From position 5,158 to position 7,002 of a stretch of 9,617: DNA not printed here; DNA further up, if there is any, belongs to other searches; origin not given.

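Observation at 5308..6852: Tandem PP-loop fusion: glutaminase-less AsnB-like synthetase domain joined to a Dph6-type diphthine-ammonia ligase domain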

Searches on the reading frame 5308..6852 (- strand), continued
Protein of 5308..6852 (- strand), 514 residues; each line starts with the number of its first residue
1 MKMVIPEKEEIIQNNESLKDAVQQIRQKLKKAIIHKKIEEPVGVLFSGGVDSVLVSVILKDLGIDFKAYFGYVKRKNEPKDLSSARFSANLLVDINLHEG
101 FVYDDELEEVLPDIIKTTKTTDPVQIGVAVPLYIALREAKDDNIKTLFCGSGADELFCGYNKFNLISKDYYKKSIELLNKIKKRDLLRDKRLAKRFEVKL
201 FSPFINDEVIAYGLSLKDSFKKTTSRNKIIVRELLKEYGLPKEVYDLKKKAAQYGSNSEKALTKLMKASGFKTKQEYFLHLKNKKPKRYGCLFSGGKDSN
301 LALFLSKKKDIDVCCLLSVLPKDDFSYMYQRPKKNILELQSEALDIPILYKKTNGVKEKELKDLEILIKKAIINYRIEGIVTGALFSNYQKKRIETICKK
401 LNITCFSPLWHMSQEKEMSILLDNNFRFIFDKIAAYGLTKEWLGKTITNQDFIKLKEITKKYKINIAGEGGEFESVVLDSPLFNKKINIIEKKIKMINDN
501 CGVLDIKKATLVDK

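Call 40: search_protein_families(library=ncbifam, proteins=[P0012, P0028, P0057, P0063, P0119, L019:5365-7524:+], max_evalue=1e-10)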
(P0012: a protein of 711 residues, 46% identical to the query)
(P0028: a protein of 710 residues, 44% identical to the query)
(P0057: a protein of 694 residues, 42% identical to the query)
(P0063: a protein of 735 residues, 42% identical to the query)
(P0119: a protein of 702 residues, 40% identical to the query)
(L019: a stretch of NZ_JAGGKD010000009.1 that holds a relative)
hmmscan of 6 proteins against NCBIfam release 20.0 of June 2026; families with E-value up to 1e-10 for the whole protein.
P0012 (711 aa): 7 families
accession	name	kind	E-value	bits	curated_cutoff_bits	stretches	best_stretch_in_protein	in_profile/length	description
TIGR03679.1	Dph6_archaeal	equivalog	1.2e-78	263.4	197.3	1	488-704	2-216/218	diphthine--ammonia ligase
TIGR01536.1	asn_synth_AEB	equivalog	1.2e-72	245.6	267.1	2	2-367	1-380/517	asparagine synthase (glutamine-hydrolyzing)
NF006949.0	PRK09431.1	equivalog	6.3e-57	193.3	499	1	1-464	1-470/554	asparagine synthase B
TIGR03108.1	eps_aminotran_1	hypoth_equivalog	4.9e-32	111.4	816.9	1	180-362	198-378/628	XrtA/PEP-CTERM system amidotransferase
TIGR03104.1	trio_amidotrans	equivalog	4.2e-27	94.6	570.1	0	213-377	234-399/589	N-acetylglutaminylglutamine amidotransferase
NF052346.1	PAB0415_fam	hypoth_equivalog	9.6e-14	51.6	250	1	489-696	3-198/205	PAB0415 family putative ATP pyrophosphatase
NF033535.1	lass_lactam_cya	exception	6.4e-12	44.8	525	0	1-176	1-167/668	lasso peptide isopeptide bond-forming cyclase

P0028 (710 aa): 9 families
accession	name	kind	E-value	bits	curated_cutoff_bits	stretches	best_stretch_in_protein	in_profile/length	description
TIGR01536.1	asn_synth_AEB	equivalog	8.5e-83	279.1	267.1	2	2-360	1-380/517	asparagine synthase (glutamine-hydrolyzing)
TIGR03679.1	Dph6_archaeal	equivalog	5.5e-77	257.9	197.3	1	479-697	1-217/218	diphthine--ammonia ligase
NF006949.0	PRK09431.1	equivalog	2.3e-63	214.6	499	1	1-445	1-456/554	asparagine synthase B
TIGR03108.1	eps_aminotran_1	hypoth_equivalog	1.7e-32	112.9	816.9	2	175-356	200-379/628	XrtA/PEP-CTERM system amidotransferase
TIGR03104.1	trio_amidotrans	equivalog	6e-30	104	570.1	1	1-173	1-171/589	N-acetylglutaminylglutamine amidotransferase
NF033535.1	lass_lactam_cya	exception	2.8e-16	59.2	525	0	1-168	1-166/668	lasso peptide isopeptide bond-forming cyclase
NF052346.1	PAB0415_fam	hypoth_equivalog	5.7e-14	52.3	250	1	480-684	2-195/205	PAB0415 family putative ATP pyrophosphatase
NF011155.0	PRK14561.1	equivalog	1.1e-12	48.1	207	0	477-532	2-55/195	hypothetical protein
TIGR01134.1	purF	equivalog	1.5e-11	44.3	350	1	2-202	1-228/432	amidophosphoribosyltransferase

P0057 (694 aa): 9 families
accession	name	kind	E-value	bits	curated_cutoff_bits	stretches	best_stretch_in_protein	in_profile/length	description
TIGR01536.1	asn_synth_AEB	equivalog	2.7e-78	264.2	267.1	2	2-350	1-381/517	asparagine synthase (glutamine-hydrolyzing)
TIGR03679.1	Dph6_archaeal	equivalog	2e-77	259.4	197.3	1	469-687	1-217/218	diphthine--ammonia ligase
NF006949.0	PRK09431.1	equivalog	4.9e-62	210.2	499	1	1-448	1-472/554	asparagine synthase B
TIGR03108.1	eps_aminotran_1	hypoth_equivalog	1.8e-38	132.7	816.9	2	164-347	200-381/628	XrtA/PEP-CTERM system amidotransferase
TIGR03104.1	trio_amidotrans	equivalog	2.8e-34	118.3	570.1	2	1-162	1-172/589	N-acetylglutaminylglutamine amidotransferase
NF033535.1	lass_lactam_cya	exception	3.6e-23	82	525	0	1-157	1-167/668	lasso peptide isopeptide bond-forming cyclase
NF052346.1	PAB0415_fam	hypoth_equivalog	1.7e-14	54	250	1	470-672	2-193/205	PAB0415 family putative ATP pyrophosphatase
NF052347.1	TTX_0299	hypoth_equivalog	6.1e-14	52.1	250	1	470-674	2-190/200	TTX_0299 family putative ATP pyrophosphatase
NF033561.1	macrolact_Ik_Al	subfamily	3.1e-11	42.6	300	0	156-338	150-332/561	albusnodin/ikarugamycin family macrolactam cyclase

P0063 (735 aa): 6 families
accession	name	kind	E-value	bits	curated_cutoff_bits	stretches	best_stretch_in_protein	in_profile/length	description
TIGR03679.1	Dph6_archaeal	equivalog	1.1e-71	240.6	197.3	1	490-722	2-218/218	diphthine--ammonia ligase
TIGR01536.1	asn_synth_AEB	equivalog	2.5e-69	234.6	267.1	2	2-366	1-377/517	asparagine synthase (glutamine-hydrolyzing)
NF006949.0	PRK09431.1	equivalog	1.3e-56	192.3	499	1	1-484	1-485/554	asparagine synthase B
TIGR03108.1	eps_aminotran_1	hypoth_equivalog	3.7e-25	88.7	816.9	0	213-364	230-378/628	XrtA/PEP-CTERM system amidotransferase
TIGR03104.1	trio_amidotrans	equivalog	9.4e-24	83.6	570.1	0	208-363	226-383/589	N-acetylglutaminylglutamine amidotransferase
NF052346.1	PAB0415_fam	hypoth_equivalog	2.2e-11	43.9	250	0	491-704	3-191/205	PAB0415 family putative ATP pyrophosphatase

P0119 (702 aa): 8 families
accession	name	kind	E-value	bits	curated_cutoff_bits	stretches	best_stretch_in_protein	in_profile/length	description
TIGR01536.1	asn_synth_AEB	equivalog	1.9e-72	245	267.1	1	2-357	1-379/517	asparagine synthase (glutamine-hydrolyzing)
TIGR03679.1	Dph6_archaeal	equivalog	3.2e-70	235.8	197.3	1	479-694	2-215/218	diphthine--ammonia ligase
NF006949.0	PRK09431.1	equivalog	5.3e-56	190.3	499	1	1-470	1-482/554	asparagine synthase B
TIGR03104.1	trio_amidotrans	equivalog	7.7e-32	110.3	570.1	1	1-172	1-169/589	N-acetylglutaminylglutamine amidotransferase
TIGR03108.1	eps_aminotran_1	hypoth_equivalog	2.1e-22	79.6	816.9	0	58-170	44-168/628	XrtA/PEP-CTERM system amidotransferase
NF033535.1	lass_lactam_cya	exception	5.7e-18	64.8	525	1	1-168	1-165/668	lasso peptide isopeptide bond-forming cyclase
NF052346.1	PAB0415_fam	hypoth_equivalog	5e-17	62.3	250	1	480-679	3-191/205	PAB0415 family putative ATP pyrophosphatase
NF052347.1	TTX_0299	hypoth_equivalog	3.8e-12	46.2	250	1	480-679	3-186/200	TTX_0299 family putative ATP pyrophosphatase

L019:5365-7524:+ (720 aa): 10 families
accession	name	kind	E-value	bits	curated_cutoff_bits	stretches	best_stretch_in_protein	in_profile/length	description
TIGR03679.1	Dph6_archaeal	equivalog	1.2e-84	283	197.3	1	496-713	2-217/218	diphthine--ammonia ligase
TIGR01536.1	asn_synth_AEB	equivalog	7.1e-78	262.8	267.1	2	2-372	1-377/517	asparagine synthase (glutamine-hydrolyzing)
NF006949.0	PRK09431.1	equivalog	9.5e-59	199.4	499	1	55-472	40-467/554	asparagine synthase B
TIGR03108.1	eps_aminotran_1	hypoth_equivalog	1.4e-33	116.5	816.9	1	182-370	197-378/628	XrtA/PEP-CTERM system amidotransferase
TIGR03104.1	trio_amidotrans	equivalog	4.5e-30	104.4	570.1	1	216-390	233-404/589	N-acetylglutaminylglutamine amidotransferase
NF052346.1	PAB0415_fam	hypoth_equivalog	1.2e-20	74.1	250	1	497-705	3-200/205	PAB0415 family putative ATP pyrophosphatase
NF033535.1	lass_lactam_cya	exception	1.1e-19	70.5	525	0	396-470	537-609/668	lasso peptide isopeptide bond-forming cyclase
NF052347.1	TTX_0299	hypoth_equivalog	1.2e-13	51.1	250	1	497-706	3-196/200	TTX_0299 family putative ATP pyrophosphatase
TIGR01134.1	purF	equivalog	1.7e-13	50.7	350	1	2-199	1-220/432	amidophosphoribosyltransferase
NF033561.1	macrolact_Ik_Al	subfamily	4.5e-12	45.4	300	0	222-364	190-332/561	albusnodin/ikarugamycin family macrolactam cyclase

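Call 41: find_encoding_contigs(protein=P0119, flank=6000, max_places=2)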
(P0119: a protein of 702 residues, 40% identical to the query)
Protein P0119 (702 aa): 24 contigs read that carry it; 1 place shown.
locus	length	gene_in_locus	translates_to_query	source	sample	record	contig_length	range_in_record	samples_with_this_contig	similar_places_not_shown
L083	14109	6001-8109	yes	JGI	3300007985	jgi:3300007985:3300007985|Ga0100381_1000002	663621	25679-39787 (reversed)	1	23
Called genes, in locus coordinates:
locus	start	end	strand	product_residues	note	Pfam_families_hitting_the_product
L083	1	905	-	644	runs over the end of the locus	PF16177:ACAS_N, PF00501:AMP-binding, PF13193:AMP-binding_C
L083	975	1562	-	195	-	-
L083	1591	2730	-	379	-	PF04406:TP6A_N, PF21180:TOP6A-Spo11_Toprim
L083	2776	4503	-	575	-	-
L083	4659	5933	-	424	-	-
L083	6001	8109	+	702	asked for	PF13522:GATase_6, PF13537:GATase_7, PF00733:Asn_synthase, PF01902:Diphthami_syn_2_N, PF28410:Diphthami_syn_2_C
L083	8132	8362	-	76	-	-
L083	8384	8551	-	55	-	-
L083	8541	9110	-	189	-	PF01909:NTP_transf_2, PF18765:Polbeta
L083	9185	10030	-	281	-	-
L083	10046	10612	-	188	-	PF00013:KH_1 (weak), PF21800:KH_KRR1_2nd (weak), PF22891:KH_PNO1_2nd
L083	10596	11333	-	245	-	PF01163:RIO1, PF03109:ABC1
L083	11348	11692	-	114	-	PF01176:eIF-1a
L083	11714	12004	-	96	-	PF04242:DUF424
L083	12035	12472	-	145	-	PF01873:eIF-5_eIF-2B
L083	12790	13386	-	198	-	-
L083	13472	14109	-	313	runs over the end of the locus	-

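Call 42: find_encoding_contigs(protein=P0095, flank=6000, max_places=2)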
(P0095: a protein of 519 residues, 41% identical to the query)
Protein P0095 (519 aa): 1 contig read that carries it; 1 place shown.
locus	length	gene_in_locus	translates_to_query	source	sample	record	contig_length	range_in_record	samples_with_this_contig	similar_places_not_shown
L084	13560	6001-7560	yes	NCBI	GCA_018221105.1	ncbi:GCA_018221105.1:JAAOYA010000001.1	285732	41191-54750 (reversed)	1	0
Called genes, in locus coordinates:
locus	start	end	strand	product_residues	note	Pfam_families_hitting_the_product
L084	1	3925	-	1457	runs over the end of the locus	-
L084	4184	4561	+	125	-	-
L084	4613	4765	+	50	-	PF23458:DUF7130 (weak), PF21349:RUBY_RBDX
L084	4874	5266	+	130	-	-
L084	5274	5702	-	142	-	-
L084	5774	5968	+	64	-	-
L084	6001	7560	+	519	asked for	PF00733:Asn_synthase, PF24167:DUF7411 (weak), PF00733:Asn_synthase, PF01902:Diphthami_syn_2_N, PF28410:Diphthami_syn_2_C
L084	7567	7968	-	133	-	-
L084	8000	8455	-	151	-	PF00293:NUDIX, PF14815:NUDIX_4 (faint)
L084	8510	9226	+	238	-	PF00293:NUDIX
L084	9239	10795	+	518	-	PF01541:GIY-YIG, PF27096:UvrC_M, PF02151:UVR (weak), PF22920:UvrC_RNaseH, PF08459:UvrC_RNaseH_dom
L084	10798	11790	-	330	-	PF01113:DapB_N, PF05173:DapB_C (faint)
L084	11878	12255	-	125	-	-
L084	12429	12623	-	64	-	PF12838:Fer4_7 (faint), PF12797:Fer4_2, PF12837:Fer4_6, PF13237:Fer4_10 (weak), PF00037:Fer4, PF13459:Fer4_15, PF14697:Fer4_21 (weak), PF13370:Fer4_13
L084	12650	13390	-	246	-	-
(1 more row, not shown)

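Call 43: find_encoding_contigs(protein=P0057, flank=6000, max_places=2)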
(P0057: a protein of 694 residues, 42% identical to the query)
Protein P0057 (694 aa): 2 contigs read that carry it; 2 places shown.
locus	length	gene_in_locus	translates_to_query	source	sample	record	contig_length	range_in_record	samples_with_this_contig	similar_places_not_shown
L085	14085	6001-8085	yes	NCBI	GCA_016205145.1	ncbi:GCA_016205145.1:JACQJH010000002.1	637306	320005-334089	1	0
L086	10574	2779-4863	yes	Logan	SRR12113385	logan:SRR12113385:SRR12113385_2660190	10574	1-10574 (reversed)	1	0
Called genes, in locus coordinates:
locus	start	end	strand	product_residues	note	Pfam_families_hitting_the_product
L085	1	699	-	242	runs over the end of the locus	-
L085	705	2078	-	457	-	-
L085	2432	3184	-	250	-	-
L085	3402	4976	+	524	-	-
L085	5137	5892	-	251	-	PF13480:Acetyltransf_6 (weak)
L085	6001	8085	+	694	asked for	PF13522:GATase_6, PF13537:GATase_7, PF00733:Asn_synthase, PF24167:DUF7411 (faint), PF00733:Asn_synthase, PF01902:Diphthami_syn_2_N, PF28410:Diphthami_syn_2_C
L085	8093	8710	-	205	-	PF09335:VTT_dom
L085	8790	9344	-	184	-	PF03367:Zn_ribbon_ZPR1 (weak), PF22794:jr-ZPR1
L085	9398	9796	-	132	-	-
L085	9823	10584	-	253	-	PF01026:TatD_DNase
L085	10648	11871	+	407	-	-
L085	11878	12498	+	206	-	PF05175:MTS, PF06325:PrmA (weak), PF09445:Methyltransf_15 (weak), PF13649:Methyltransf_25 (faint), PF01170:UPF0020 (weak)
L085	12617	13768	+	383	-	PF02421:FeoB_N, PF01926:MMR_HSR1, PF16897:MMR_HSR1_Xtn, PF02824:TGS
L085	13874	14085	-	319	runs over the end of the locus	-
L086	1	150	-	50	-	?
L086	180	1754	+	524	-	-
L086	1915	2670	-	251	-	PF13480:Acetyltransf_6 (weak)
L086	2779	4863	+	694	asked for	PF13522:GATase_6, PF13537:GATase_7, PF00733:Asn_synthase, PF24167:DUF7411 (faint), PF00733:Asn_synthase, PF01902:Diphthami_syn_2_N, PF28410:Diphthami_syn_2_C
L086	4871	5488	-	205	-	PF09335:VTT_dom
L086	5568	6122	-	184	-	PF03367:Zn_ribbon_ZPR1 (weak), PF22794:jr-ZPR1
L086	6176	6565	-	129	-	-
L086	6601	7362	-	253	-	PF01026:TatD_DNase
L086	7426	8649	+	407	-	-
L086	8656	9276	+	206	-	PF05175:MTS, PF06325:PrmA (weak), PF09445:Methyltransf_15 (weak), PF13649:Methyltransf_25 (faint), PF01170:UPF0020 (weak)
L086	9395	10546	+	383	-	PF02421:FeoB_N, PF01926:MMR_HSR1, PF16897:MMR_HSR1_Xtn, PF02824:TGS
